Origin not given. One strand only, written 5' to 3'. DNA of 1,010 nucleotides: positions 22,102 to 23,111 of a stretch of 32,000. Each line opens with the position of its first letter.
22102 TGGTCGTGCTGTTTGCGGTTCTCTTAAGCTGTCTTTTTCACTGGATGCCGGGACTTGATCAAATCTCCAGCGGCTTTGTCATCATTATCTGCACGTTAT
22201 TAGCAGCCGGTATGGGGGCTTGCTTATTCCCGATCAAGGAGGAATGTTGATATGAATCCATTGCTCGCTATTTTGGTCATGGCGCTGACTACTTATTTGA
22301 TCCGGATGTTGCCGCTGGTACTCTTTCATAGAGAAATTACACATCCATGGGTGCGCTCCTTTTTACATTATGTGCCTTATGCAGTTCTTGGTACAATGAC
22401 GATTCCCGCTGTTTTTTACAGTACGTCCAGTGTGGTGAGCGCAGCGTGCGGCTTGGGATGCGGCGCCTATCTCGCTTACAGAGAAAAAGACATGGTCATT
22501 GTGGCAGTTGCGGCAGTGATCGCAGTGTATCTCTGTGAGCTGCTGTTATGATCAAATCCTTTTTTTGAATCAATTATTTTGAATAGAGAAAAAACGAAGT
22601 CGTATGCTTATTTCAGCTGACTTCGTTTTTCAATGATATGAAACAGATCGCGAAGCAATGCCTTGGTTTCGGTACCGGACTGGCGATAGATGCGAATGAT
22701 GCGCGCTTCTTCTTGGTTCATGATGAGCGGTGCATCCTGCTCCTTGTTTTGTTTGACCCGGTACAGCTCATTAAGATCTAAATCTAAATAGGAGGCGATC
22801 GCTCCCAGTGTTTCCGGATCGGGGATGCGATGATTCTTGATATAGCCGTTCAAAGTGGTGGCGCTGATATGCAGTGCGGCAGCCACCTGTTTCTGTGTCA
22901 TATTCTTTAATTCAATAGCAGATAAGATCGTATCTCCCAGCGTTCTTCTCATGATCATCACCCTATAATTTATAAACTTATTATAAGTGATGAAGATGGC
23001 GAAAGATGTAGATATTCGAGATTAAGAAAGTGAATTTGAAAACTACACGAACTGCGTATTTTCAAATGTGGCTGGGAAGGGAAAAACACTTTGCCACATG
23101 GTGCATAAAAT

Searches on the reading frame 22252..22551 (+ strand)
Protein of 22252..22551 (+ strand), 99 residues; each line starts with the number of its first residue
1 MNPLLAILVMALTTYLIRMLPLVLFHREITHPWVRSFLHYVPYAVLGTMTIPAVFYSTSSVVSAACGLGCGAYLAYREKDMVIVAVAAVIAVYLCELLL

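Call 30: find_encoding_contigs(protein=window:22252-22551:+, flank=2500, max_places=10)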
Protein window:22252-22551:+ (99 aa): 24 contigs read that carry it; 4 places shown.
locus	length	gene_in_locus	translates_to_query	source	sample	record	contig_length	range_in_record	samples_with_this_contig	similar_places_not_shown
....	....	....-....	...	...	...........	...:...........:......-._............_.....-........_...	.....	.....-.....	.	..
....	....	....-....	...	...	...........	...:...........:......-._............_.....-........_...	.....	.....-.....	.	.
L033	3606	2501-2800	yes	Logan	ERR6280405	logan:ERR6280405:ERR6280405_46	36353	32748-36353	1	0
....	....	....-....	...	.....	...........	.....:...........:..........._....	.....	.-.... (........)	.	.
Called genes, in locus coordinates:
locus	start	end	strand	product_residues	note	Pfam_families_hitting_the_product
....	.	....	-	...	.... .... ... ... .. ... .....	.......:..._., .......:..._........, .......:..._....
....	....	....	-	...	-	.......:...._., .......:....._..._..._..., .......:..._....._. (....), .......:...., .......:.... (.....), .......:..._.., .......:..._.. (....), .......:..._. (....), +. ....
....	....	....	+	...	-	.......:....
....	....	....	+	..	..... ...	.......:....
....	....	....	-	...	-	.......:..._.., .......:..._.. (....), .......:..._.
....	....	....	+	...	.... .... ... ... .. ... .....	-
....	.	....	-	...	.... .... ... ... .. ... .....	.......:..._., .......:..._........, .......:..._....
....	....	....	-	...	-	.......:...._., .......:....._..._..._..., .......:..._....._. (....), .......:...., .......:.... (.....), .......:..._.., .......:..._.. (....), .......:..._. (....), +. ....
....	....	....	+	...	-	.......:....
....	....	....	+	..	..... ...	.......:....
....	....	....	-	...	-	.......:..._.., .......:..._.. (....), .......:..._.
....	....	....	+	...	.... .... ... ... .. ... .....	-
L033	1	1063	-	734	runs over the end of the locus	PF02463:SMC_N, PF00664:ABC_membrane, PF00005:ABC_tran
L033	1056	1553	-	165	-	PF12802:MarR_2, PF22381:Staph_reg_Sar_Rot, PF25213:HVO_A0261_N (weak), PF01047:MarR, PF01638:HxlR (faint), PF13463:HTH_27, PF13601:HTH_34 (weak), PF01022:HTH_5 (weak), +1 more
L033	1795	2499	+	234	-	PF03591:AzlC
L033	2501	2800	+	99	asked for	PF05437:AzlD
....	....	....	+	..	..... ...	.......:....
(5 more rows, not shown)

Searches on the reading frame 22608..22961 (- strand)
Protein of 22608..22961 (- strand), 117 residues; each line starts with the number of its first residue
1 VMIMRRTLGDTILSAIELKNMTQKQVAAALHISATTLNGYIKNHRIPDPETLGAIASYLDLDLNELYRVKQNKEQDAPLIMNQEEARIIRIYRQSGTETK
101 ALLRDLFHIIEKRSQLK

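Call 68: search_protein_families(library=pfam, proteins=[window:22608-22961:-], max_evalue=0.01)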
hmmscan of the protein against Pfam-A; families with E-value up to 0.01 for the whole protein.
window:22608-22961:- (117 aa): 7 families
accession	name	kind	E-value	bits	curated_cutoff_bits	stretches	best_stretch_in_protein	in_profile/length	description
PF01381.28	HTH_3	-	1.2e-13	51.4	23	1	15-66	4-55/55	Helix-turn-helix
PF12844.13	HTH_19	-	1.3e-08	35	30.2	1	12-70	4-62/64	Helix-turn-helix domain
PF13443.12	HTH_26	-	7.4e-07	29.8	22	1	16-69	6-60/63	Cro/C1-type HTH DNA-binding domain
PF13560.12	HTH_31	-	2.3e-05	25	27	1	20-65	14-60/64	Helix-turn-helix domain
PF12728.13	HTH_17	-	0.00036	21.2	27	1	21-47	2-28/51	Helix-turn-helix domain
PF13542.12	HTH_Tnp_ISL3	-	0.00043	20.1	27.4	1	17-44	23-50/51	Helix-turn-helix domain of transposase family ISL3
PF13411.12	MerR_1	-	0.0024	18.4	21.6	1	21-78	1-58/69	MerR HTH family regulatory protein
